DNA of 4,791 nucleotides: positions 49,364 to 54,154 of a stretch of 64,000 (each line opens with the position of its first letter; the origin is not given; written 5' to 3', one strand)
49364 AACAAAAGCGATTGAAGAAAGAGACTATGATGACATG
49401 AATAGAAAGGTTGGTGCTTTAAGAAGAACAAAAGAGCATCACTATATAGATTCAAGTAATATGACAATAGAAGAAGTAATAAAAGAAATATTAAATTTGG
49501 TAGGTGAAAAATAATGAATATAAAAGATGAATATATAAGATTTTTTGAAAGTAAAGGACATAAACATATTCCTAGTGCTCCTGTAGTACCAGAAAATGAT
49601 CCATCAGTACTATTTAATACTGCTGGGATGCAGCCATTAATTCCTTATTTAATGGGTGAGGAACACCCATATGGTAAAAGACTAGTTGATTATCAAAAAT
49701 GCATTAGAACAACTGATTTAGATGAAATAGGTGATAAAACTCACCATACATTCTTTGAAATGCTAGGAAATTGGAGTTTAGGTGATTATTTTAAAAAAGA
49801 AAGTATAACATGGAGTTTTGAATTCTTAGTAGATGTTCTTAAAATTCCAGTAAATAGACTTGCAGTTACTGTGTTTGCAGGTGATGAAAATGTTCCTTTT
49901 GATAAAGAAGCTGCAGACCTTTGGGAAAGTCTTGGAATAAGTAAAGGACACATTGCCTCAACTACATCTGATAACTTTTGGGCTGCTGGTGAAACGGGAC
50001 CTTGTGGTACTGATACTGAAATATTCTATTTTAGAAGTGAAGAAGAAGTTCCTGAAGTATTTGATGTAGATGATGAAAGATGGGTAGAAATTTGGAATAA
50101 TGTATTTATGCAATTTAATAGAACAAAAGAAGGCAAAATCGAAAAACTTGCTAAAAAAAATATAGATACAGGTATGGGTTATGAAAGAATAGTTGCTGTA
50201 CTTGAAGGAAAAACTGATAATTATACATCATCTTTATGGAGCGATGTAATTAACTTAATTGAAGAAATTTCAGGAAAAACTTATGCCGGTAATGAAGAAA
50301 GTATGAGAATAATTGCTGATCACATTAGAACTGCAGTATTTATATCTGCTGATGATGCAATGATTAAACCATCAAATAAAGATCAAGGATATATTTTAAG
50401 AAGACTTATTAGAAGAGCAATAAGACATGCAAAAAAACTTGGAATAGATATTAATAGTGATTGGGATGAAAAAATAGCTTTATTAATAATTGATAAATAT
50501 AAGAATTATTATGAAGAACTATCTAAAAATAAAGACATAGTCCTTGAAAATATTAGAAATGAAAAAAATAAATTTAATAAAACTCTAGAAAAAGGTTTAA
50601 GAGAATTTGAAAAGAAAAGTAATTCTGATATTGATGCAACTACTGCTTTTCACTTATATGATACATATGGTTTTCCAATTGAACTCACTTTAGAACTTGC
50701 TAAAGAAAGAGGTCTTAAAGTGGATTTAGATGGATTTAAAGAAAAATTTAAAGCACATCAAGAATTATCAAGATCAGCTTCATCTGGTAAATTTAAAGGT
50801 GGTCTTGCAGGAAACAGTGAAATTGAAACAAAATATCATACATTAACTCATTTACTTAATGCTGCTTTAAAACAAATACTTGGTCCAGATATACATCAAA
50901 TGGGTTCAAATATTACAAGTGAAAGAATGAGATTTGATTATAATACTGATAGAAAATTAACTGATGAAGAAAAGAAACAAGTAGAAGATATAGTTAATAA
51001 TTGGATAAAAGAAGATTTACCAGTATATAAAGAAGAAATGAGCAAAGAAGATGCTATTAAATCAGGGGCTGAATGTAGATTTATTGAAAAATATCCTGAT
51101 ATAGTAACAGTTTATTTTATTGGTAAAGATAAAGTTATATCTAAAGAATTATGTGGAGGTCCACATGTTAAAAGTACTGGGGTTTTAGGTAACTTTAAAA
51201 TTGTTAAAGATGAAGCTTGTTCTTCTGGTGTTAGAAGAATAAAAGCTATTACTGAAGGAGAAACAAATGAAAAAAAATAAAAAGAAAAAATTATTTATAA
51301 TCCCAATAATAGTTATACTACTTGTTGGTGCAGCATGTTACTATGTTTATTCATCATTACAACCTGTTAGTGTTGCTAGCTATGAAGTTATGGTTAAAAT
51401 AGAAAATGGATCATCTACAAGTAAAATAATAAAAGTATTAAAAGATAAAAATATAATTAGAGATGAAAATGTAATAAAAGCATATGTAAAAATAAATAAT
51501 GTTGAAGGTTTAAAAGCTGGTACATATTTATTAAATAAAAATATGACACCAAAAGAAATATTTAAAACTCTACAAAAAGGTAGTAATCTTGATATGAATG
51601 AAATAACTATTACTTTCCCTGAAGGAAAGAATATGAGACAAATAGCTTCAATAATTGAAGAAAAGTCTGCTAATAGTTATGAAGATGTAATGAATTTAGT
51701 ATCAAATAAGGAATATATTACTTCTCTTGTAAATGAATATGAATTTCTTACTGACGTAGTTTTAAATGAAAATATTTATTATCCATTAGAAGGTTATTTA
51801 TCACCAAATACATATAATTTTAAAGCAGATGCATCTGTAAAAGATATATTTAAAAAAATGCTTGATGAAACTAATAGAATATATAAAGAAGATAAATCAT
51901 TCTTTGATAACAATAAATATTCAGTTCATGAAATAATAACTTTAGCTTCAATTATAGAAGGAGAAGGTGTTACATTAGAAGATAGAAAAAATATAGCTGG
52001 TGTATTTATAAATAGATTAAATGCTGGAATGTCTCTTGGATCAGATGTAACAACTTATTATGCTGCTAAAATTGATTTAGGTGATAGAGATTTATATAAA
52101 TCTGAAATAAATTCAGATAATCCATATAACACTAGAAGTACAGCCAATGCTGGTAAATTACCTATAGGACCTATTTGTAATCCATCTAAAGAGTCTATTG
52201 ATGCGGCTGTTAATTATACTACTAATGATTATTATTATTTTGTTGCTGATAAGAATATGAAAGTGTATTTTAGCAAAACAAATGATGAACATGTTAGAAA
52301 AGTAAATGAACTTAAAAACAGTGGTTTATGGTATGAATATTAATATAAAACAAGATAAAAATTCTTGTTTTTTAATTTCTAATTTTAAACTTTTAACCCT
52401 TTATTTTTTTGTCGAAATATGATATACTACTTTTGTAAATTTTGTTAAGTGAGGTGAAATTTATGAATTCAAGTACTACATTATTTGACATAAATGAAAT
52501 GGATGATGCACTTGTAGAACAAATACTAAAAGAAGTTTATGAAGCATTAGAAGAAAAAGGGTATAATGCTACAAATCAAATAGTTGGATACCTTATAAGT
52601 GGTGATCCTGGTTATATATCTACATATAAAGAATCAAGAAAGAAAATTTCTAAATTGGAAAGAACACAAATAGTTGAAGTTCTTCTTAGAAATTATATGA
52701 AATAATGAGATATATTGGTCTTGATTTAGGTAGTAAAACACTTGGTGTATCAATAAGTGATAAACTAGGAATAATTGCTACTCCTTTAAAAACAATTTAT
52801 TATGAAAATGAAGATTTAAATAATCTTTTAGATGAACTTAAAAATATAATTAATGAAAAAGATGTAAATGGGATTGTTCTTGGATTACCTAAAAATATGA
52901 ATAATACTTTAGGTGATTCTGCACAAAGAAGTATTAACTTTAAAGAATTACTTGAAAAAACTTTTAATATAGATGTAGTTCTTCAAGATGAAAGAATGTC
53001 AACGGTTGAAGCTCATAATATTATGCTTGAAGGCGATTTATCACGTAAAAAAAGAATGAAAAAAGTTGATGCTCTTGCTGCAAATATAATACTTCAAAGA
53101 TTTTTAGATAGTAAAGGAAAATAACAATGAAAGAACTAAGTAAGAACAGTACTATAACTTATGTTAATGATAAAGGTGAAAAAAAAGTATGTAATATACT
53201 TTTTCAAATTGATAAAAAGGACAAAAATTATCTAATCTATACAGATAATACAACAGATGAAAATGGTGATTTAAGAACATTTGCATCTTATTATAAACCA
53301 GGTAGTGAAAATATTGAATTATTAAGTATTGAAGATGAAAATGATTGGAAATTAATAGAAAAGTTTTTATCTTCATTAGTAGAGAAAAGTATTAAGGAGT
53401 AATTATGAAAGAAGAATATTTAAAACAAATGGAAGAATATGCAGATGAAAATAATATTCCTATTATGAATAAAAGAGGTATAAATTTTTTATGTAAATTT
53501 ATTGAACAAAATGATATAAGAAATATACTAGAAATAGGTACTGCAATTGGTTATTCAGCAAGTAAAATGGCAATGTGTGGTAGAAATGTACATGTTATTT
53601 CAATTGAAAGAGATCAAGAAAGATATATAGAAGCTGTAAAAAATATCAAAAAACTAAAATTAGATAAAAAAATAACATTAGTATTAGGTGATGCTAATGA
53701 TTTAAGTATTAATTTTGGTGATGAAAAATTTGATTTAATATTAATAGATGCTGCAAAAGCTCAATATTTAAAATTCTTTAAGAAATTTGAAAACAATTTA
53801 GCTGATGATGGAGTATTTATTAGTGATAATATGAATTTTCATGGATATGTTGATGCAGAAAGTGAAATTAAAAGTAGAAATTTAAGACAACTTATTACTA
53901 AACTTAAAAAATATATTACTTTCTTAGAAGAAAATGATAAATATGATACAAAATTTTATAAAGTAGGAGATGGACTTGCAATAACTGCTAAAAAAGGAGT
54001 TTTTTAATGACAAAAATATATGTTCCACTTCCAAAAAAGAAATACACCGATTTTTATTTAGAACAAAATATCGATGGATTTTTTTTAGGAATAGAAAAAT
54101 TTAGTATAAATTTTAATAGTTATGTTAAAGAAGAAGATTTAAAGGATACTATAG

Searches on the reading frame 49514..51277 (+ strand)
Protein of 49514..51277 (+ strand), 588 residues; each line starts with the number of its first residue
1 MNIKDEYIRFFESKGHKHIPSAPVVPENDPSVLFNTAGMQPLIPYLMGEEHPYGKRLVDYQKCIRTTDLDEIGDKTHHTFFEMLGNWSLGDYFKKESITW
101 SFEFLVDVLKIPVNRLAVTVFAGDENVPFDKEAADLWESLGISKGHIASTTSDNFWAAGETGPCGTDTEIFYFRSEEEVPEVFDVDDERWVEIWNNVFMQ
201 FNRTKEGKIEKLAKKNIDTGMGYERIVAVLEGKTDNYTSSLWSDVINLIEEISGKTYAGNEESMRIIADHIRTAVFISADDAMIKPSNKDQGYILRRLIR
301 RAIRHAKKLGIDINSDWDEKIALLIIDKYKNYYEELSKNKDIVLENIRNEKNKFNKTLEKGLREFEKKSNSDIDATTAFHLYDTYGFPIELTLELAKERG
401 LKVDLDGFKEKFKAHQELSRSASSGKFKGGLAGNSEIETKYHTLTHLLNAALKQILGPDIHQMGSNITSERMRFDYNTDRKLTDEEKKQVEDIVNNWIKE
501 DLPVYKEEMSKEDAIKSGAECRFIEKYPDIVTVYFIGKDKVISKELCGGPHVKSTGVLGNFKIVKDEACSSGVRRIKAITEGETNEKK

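Call 11: search_protein_families(library=pfam, proteins=[window:49514-51277:+], max_evalue=0.001)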
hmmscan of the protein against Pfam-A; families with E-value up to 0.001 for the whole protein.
window:49514-51277:+ (588 aa): 2 families
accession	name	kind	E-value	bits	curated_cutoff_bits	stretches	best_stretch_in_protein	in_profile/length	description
PF01411.24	tRNA-synt_2c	-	6.5e-139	464.4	30.3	1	2-427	1-436/552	tRNA synthetases class II (A)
PF07973.19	tRNA_SAD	-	1.3e-14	54.3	24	1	531-576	1-43/44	Threonyl and Alanyl tRNA synthetase second additional domain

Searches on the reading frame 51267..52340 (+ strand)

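Call 11: search_protein_families(library=pfam, proteins=[window:51267-52340:+], max_evalue=0.001)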
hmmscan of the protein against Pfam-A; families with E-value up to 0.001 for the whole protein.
window:51267-52340:+ (358 aa): 1 family
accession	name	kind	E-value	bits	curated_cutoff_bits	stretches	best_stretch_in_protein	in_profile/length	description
PF02618.21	YceG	-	9e-77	258.7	32.4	1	43-347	1-274/275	YceG-like family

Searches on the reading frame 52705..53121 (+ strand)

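Call 11: search_protein_families(library=pfam, proteins=[window:52705-53121:+], max_evalue=0.001)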
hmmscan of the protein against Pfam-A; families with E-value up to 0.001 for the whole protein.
window:52705-53121:+ (139 aa): 1 family
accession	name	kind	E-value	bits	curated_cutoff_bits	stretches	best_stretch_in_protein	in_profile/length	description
PF03652.20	RuvX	-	1.9e-42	145.3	29.2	1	1-136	1-134/134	Holliday junction resolvase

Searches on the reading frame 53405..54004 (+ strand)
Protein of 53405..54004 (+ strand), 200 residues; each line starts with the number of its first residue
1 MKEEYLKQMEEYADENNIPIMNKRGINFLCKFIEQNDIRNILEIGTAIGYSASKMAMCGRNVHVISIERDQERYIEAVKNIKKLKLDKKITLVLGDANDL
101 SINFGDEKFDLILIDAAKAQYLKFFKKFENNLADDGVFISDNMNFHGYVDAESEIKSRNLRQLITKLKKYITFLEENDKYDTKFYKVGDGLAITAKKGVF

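Call 11: search_protein_families(library=pfam, proteins=[window:53405-54004:+], max_evalue=0.001)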
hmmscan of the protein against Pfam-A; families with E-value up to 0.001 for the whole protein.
window:53405-54004:+ (200 aa): 10 families
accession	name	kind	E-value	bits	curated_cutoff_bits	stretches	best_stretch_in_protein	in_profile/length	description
PF01596.23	Methyltransf_3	-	4.6e-21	75.5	22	1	3-196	8-203/204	O-methyltransferase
PF13847.12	Methyltransf_31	-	2.9e-12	46.9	27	1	40-167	6-133/145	Methyltransferase domain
PF13578.12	Methyltransf_24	-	5.1e-09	37.4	26.3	1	42-142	1-104/105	Methyltransferase domain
PF01135.25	PCMT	-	5.7e-09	36.5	20.3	1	28-98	64-134/210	Protein-L-isoaspartate(D-aspartate) O-methyltransferase (PCMT)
PF13649.12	Methyltransf_25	-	4.4e-07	30.9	27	1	41-136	1-97/97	Methyltransferase domain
PF02353.26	CMAS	-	4.2e-06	26.7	27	1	29-143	54-167/273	Mycolic acid cyclopropane synthetase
PF01189.24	Methyltr_RsmB-F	-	1.8e-05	24.9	27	1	39-116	10-87/199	16S rRNA methyltransferase RsmB/F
PF02475.24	TRM5-TYW2_MTfase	-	0.00012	22.6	28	1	41-138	40-133/164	TRM5/TYW2 methyltransferase domain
PF08241.18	Methyltransf_11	-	0.00033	21.7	21.2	1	42-117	1-69/95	Methyltransferase domain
PF02390.23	Methyltransf_4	-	0.00051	20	24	0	41-109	5-73/173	Putative methyltransferase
